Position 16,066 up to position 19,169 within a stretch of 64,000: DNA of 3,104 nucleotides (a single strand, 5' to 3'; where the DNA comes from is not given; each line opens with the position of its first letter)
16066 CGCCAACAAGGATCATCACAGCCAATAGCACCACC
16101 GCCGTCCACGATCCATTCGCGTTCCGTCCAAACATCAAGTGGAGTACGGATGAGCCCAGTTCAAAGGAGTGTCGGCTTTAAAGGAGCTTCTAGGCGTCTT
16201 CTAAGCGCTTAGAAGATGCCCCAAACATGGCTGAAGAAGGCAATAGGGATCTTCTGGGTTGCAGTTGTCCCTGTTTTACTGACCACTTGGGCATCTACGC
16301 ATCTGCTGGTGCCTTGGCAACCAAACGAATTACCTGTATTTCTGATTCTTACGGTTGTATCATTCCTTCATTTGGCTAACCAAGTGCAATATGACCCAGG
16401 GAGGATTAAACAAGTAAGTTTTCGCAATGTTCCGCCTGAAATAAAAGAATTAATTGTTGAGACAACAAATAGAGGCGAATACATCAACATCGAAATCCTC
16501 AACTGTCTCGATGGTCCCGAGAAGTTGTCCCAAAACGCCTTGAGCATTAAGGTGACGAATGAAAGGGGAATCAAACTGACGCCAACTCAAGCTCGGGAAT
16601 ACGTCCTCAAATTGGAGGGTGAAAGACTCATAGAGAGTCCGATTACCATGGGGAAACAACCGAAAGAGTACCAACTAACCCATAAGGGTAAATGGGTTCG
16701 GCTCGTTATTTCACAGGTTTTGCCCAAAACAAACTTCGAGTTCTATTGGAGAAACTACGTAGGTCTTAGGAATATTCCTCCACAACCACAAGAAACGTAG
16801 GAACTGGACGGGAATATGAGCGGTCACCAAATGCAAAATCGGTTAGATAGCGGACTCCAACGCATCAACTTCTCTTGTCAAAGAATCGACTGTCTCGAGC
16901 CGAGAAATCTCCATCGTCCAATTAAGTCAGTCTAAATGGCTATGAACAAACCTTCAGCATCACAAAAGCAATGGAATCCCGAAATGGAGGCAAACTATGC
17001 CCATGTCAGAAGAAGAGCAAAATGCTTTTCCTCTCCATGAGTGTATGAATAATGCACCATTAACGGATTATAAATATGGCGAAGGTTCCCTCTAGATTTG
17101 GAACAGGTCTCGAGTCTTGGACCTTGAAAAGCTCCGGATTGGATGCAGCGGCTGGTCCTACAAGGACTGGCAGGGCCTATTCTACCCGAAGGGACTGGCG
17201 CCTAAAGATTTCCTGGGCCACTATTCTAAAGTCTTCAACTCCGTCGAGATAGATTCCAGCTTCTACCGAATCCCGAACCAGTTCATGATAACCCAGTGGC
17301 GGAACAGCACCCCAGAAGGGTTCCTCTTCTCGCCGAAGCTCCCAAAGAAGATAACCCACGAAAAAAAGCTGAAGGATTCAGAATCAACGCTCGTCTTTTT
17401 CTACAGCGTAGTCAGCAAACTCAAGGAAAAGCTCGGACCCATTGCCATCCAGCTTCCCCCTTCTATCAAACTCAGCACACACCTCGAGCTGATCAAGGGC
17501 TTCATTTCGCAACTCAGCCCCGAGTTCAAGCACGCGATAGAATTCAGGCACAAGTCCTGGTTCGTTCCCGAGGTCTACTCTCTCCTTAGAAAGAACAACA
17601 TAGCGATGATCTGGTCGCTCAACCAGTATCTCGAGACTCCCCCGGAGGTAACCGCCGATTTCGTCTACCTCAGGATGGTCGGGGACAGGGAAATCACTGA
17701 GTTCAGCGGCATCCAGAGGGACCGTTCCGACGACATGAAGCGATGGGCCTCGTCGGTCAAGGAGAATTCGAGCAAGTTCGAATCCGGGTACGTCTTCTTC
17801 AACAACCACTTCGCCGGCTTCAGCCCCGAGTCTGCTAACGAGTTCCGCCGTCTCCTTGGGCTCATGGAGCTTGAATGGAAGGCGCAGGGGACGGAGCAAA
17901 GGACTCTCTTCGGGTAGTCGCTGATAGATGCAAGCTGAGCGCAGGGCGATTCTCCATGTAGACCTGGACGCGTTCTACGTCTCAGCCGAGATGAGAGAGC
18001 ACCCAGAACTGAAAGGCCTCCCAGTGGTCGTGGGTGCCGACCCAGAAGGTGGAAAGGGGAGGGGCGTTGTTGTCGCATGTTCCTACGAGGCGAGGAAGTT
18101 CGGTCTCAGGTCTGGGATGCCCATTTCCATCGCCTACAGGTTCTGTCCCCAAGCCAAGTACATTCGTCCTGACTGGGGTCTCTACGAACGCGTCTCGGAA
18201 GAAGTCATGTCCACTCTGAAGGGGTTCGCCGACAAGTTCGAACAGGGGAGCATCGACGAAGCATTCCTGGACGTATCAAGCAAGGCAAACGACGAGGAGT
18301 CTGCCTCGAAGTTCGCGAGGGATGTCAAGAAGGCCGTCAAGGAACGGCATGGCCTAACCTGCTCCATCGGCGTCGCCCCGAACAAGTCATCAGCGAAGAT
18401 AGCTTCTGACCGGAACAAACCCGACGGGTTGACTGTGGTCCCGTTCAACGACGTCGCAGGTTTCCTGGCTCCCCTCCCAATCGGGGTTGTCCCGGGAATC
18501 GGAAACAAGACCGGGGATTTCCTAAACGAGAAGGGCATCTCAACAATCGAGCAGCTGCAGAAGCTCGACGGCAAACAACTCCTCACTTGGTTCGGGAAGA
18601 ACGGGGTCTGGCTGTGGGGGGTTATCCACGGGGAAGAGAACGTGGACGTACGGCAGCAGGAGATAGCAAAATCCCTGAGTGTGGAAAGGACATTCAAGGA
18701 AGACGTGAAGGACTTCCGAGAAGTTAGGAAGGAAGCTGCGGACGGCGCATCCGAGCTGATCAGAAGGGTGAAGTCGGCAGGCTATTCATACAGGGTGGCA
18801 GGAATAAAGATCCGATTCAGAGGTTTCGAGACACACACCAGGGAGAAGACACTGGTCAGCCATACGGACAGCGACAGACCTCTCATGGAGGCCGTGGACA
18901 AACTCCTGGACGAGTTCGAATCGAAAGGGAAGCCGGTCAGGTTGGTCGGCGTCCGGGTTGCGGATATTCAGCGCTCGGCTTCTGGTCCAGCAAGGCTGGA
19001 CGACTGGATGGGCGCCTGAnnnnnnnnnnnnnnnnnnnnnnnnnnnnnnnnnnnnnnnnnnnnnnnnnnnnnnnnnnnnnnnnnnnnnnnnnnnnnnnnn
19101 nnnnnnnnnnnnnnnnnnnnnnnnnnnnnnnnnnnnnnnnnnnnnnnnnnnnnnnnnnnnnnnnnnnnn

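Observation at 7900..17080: About 9 kb AT-rich integrated element (integrase + HUH Rep-like + regulator + defence cargo) inserted between a host SPFH operon and a DUF72 gene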

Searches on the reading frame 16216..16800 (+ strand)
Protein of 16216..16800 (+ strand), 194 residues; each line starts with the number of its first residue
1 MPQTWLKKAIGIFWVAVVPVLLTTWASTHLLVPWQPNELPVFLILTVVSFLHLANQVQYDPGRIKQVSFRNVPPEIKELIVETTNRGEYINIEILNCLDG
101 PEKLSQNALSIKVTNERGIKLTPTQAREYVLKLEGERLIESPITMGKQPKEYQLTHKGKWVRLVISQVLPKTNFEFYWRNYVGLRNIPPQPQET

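Call 9: search_protein_families(library=pfam, proteins=[window:16216-16800:+], max_evalue=0.1)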
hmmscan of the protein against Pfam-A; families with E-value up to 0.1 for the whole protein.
window:16216-16800:+ (194 aa): 0 families

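Call 11: search_protein_families(library=padloc, proteins=[window:16216-16800:+], max_evalue=0.01)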
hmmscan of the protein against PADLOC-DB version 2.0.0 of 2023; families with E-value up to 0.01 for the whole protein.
window:16216-16800:+ (194 aa): 0 families

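Call 12: search_protein_families(library=phrogs, proteins=[window:16216-16800:+], max_evalue=0.01)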
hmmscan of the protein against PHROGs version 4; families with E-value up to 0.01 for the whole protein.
window:16216-16800:+ (194 aa): 0 families

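Call 13: search_protein_families(library=ncbifam, proteins=[window:16216-16800:+], max_evalue=0.01)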
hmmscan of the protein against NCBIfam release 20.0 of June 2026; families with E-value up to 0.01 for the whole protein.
window:16216-16800:+ (194 aa): 0 families

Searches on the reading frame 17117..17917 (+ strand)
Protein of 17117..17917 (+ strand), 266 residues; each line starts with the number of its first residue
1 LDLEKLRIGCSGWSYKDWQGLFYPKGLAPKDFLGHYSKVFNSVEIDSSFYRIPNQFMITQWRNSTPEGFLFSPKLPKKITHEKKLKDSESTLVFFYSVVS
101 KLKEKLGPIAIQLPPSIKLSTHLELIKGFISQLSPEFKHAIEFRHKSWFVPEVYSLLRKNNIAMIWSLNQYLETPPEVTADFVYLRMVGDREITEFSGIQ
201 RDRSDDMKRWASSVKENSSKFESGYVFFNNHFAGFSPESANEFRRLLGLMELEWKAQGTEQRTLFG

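Call 9: search_protein_families(library=pfam, proteins=[window:17117-17917:+], max_evalue=0.1)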
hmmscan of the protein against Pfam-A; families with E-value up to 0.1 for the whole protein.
window:17117-17917:+ (266 aa): 1 family
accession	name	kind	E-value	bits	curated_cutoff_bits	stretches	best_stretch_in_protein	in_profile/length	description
PF01904.24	DUF72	-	1.9e-59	201.8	25.3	1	23-245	1-216/217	Protein of unknown function DUF72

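Call 13: search_protein_families(library=ncbifam, proteins=[window:17117-17917:+], max_evalue=0.01)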
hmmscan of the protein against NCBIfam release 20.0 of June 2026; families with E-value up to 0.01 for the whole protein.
window:17117-17917:+ (266 aa): 1 family
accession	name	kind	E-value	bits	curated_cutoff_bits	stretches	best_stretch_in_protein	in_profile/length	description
NF007637.0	PRK10302.1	equivalog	2.6e-21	76.1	412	1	6-150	2-138/272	hypothetical protein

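Call 14: find_encoding_contigs(protein=window:17117-17917:+, flank=10000, max_places=10)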
Protein window:17117-17917:+ (266 aa): no gene with exactly this product is on record in the collection.

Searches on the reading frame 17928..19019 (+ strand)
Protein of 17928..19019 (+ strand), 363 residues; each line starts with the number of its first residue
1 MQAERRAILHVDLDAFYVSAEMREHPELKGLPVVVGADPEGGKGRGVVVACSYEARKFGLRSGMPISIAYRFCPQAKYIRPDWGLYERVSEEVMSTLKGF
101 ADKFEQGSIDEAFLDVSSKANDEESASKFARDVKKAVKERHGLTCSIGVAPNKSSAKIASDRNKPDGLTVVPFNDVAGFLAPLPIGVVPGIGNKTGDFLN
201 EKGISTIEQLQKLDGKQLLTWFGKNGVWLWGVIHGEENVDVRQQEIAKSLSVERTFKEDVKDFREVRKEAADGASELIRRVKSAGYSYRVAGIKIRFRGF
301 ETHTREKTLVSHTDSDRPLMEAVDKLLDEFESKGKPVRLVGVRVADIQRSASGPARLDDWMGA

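Call 10: search_protein_families(library=pfam, proteins=[window:17928-19019:+], max_evalue=0.1)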
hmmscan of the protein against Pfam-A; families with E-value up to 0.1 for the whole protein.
window:17928-19019:+ (363 aa): 6 families
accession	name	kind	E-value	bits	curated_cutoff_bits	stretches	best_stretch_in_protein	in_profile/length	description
PF00817.25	IMS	-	8.8e-49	165.7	23.2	1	11-161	1-148/148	impB/mucB/samB family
PF11799.13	IMS_C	-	9.8e-22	77.9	20.7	1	248-350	2-102/109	impB/mucB/samB family C-terminal domain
PF21999.2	IMS_HHH_1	-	3.8e-05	24.5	27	1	188-227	3-43/53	DNA polymerase-iota, thumb domain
PF11798.14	IMS_HHH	-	8.4e-05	23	24.4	1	175-204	3-32/32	IMS family HHH motif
PF14520.12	HHH_5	-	0.0016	19.3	27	1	188-219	7-38/57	Helix-hairpin-helix domain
PF21704.3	POLH-Rev1_HhH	-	0.0042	17.7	27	1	183-235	1-55/56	DNApol eta/Rev1, HhH motif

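Call 16: find_encoding_contigs(protein=window:17928-19019:+, flank=10000, max_places=10)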
Protein window:17928-19019:+ (363 aa): no gene with exactly this product is on record in the collection.
